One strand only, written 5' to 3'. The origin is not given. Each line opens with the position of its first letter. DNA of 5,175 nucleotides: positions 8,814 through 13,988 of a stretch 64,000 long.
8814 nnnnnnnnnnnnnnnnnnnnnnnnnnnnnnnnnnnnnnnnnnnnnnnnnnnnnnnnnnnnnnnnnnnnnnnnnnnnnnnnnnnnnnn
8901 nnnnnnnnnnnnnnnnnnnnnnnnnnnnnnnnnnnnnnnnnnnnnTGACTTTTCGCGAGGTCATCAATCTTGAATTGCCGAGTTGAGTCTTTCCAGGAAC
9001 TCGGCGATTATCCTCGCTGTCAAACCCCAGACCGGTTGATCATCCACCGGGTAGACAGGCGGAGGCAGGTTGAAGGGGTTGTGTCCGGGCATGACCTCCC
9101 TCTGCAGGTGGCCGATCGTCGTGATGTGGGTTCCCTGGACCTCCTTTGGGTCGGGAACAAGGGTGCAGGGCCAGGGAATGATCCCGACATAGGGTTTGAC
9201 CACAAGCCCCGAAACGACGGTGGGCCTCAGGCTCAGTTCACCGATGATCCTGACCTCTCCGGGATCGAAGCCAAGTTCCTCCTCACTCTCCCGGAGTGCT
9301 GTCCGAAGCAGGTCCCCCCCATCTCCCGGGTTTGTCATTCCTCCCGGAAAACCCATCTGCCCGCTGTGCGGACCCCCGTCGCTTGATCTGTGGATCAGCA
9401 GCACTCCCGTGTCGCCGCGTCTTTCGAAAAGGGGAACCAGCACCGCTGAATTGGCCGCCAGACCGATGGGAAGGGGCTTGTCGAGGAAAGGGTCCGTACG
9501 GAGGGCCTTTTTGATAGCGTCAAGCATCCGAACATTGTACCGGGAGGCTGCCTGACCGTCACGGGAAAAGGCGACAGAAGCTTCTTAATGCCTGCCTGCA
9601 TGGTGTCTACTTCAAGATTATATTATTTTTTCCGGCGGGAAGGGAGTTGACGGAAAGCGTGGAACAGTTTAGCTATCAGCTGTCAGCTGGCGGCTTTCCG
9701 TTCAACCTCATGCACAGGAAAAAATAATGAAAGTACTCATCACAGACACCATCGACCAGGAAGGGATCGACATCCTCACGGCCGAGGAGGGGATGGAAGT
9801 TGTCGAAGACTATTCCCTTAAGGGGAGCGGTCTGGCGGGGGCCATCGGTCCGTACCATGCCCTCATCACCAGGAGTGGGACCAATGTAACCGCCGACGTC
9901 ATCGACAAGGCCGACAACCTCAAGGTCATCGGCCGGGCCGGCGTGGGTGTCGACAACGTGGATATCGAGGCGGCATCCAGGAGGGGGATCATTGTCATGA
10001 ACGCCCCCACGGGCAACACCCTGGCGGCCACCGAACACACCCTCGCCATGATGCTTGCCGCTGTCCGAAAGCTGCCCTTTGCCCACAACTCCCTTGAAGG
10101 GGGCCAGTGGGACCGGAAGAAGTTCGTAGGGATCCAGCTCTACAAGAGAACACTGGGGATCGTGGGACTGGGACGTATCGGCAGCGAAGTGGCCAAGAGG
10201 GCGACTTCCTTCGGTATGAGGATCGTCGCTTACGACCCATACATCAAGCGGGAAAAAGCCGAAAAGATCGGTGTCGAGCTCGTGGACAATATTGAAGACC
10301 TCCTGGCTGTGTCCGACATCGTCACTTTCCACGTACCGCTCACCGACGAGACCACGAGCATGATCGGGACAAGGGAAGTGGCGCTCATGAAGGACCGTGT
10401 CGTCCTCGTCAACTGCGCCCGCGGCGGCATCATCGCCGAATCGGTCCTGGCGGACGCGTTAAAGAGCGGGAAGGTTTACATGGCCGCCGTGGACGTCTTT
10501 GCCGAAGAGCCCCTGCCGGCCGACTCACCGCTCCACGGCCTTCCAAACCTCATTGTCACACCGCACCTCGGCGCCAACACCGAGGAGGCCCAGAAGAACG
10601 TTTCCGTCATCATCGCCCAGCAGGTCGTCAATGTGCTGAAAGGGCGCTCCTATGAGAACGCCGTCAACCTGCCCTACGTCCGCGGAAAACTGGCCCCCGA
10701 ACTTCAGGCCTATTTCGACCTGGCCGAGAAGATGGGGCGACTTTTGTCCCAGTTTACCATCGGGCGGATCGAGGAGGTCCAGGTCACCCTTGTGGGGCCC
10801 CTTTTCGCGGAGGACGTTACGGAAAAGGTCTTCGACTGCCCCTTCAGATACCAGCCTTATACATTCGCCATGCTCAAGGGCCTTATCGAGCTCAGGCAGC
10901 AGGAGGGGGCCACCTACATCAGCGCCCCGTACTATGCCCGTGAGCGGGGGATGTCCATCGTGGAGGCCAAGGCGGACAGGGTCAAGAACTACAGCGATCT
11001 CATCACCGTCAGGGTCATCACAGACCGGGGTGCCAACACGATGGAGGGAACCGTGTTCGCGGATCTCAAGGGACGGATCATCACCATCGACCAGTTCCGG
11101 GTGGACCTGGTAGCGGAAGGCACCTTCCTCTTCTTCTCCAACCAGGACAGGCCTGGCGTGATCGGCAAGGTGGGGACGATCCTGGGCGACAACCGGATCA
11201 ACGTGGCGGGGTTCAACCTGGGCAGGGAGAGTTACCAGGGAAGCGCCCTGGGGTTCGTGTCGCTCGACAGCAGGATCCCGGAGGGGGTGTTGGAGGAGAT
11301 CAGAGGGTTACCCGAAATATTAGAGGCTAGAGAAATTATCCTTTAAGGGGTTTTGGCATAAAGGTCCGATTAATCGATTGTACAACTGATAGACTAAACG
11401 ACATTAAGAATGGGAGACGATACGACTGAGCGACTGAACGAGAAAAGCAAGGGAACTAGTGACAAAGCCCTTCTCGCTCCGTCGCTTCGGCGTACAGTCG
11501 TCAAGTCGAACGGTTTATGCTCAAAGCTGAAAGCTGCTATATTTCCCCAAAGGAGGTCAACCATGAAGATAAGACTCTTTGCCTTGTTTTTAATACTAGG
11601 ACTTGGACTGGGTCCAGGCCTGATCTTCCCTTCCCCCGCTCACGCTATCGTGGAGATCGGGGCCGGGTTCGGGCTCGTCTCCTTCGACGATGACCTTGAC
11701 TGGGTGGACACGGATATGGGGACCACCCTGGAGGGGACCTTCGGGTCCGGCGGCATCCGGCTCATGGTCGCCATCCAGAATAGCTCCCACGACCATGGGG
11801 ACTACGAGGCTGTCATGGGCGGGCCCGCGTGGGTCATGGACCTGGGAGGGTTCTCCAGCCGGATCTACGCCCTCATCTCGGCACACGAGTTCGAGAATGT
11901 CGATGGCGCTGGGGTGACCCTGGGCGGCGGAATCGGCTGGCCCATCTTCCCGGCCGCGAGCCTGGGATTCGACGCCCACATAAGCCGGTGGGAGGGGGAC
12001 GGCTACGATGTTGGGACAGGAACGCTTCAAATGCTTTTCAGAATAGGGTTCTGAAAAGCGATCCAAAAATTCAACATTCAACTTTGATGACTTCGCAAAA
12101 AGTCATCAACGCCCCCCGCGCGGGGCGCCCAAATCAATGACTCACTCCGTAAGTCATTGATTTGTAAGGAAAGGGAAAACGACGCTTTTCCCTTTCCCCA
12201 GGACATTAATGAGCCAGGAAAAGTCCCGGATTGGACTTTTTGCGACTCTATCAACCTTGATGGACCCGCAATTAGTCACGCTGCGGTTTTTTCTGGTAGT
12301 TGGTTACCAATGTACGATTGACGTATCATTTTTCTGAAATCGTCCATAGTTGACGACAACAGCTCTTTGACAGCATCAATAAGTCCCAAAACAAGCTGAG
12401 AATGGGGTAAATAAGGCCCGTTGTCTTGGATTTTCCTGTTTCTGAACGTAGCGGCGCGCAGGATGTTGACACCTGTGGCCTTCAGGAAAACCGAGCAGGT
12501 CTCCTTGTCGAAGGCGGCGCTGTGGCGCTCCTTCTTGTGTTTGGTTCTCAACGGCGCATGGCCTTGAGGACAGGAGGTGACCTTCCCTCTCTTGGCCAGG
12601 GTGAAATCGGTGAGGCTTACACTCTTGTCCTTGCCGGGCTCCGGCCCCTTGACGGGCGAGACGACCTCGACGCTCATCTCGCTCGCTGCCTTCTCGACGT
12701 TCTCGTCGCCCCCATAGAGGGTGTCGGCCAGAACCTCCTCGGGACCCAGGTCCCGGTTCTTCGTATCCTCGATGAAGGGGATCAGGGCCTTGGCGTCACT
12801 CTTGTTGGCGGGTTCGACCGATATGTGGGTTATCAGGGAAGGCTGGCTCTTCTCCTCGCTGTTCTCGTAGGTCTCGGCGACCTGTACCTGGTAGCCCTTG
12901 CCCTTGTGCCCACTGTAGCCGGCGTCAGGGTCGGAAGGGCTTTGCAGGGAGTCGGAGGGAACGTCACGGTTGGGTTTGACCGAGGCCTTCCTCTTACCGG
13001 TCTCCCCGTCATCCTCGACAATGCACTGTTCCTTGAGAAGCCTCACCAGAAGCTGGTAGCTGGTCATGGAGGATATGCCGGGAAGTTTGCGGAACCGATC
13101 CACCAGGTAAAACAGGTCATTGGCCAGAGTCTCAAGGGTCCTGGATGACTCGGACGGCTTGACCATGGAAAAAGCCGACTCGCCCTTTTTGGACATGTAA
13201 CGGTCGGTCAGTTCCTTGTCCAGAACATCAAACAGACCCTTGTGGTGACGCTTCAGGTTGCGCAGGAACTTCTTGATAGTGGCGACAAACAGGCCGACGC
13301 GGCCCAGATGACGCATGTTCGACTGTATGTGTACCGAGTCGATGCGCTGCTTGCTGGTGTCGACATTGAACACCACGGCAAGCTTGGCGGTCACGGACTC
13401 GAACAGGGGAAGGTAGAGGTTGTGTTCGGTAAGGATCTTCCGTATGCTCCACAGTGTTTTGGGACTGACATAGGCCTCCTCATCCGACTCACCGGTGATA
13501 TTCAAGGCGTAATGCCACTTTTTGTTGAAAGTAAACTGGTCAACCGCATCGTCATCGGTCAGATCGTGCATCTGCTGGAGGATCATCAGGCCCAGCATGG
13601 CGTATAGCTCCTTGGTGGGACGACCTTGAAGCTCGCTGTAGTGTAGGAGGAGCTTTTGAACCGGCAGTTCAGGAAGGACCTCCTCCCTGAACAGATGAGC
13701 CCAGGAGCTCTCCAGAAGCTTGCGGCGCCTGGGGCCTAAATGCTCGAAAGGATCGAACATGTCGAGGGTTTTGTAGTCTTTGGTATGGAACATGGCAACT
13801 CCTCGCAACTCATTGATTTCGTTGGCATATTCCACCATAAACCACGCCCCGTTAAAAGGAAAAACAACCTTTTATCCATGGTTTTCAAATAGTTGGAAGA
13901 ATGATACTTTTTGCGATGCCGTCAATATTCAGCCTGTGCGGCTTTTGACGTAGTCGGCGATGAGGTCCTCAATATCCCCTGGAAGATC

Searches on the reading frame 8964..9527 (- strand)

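Call 16: search_protein_families(library=pfam, proteins=[window:8964-9527:-], max_evalue=0.001)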
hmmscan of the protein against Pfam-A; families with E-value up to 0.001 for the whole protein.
window:8964-9527:- (187 aa): 1 family
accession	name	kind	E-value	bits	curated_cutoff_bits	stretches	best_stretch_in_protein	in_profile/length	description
PF00293.34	NUDIX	-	3.8e-12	46.8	21.1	1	27-100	4-71/134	NUDIX domain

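Call 19: search_protein_families(library=ncbifam, proteins=[window:8964-9527:-], max_evalue=0.01)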
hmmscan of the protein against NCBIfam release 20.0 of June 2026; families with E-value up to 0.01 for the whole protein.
window:8964-9527:- (187 aa): 2 families
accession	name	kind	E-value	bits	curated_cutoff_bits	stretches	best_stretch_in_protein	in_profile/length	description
NF007980.0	PRK10707.1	equivalog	2.9e-22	79.2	134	1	26-131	31-133/192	CoA pyrophosphatase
NF008736.0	PRK11762.1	equivalog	3.1e-05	23.6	169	1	28-105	50-121/186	ADP compounds hydrolase NudE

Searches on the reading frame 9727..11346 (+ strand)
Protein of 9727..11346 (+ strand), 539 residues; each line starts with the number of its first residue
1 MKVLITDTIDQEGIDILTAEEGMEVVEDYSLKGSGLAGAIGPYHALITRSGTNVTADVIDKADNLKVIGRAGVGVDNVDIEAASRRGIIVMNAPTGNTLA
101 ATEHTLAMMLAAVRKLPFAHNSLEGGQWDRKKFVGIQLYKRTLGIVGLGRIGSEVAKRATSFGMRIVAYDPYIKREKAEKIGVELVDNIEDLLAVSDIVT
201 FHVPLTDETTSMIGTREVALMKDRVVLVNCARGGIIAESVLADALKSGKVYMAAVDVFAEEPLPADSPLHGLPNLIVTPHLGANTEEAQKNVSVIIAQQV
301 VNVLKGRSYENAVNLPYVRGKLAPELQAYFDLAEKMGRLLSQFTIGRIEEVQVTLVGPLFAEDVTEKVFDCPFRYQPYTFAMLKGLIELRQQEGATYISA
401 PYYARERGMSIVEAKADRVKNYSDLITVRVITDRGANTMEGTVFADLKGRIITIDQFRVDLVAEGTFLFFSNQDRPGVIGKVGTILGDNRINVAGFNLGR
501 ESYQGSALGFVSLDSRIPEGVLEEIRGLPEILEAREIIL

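Call 16: search_protein_families(library=pfam, proteins=[window:9727-11346:+], max_evalue=0.001)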
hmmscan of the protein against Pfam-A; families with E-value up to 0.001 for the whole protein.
window:9727-11346:+ (539 aa): 5 families
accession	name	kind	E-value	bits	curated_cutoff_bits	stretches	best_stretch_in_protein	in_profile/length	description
PF02826.25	2-Hacid_dh_C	-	7.3e-62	208.3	25.1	1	106-282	1-178/178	D-isomer specific 2-hydroxyacid dehydrogenase, NAD binding domain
PF00389.36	2-Hacid_dh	-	1.8e-36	125.2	24.6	1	3-314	1-134/134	D-isomer specific 2-hydroxyacid dehydrogenase, catalytic domain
PF19304.4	PGDH_inter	-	1e-21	77.7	27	1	326-454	2-118/119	D-3-phosphoglycerate dehydrogenase intervening domain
PF01842.31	ACT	-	7.4e-10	38.9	27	1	467-529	2-65/66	ACT domain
PF03446.21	NAD_binding_2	-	1.4e-05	25.6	21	1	143-230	2-92/161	NAD binding domain of 6-phosphogluconate dehydrogenase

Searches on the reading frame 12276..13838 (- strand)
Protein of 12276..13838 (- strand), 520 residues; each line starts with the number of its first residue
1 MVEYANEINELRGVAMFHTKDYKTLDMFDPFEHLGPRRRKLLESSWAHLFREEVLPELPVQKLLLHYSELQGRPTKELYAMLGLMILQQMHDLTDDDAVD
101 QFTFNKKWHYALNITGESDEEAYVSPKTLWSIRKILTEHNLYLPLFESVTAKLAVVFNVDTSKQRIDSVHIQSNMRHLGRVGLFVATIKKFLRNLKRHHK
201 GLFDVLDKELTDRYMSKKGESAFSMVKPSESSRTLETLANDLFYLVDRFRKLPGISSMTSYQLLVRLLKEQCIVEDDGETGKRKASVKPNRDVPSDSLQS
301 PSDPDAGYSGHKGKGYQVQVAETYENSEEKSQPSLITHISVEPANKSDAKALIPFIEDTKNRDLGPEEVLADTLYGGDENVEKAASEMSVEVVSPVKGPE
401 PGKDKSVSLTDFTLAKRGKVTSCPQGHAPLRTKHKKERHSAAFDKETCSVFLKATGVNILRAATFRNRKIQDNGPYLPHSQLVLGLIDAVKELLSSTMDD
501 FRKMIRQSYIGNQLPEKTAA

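Call 16: search_protein_families(library=pfam, proteins=[window:12276-13838:-], max_evalue=0.001)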
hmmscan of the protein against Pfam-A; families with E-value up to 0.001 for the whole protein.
window:12276-13838:- (520 aa): 2 families
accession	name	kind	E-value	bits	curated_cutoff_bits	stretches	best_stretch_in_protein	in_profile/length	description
PF05598.16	DUF772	-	2.1e-08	34.5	23.1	1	72-142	1-67/74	Transposase domain (DUF772)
PF01609.27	DDE_Tnp_1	-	5.7e-05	23.4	23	1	314-440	34-139/200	Transposase DDE domain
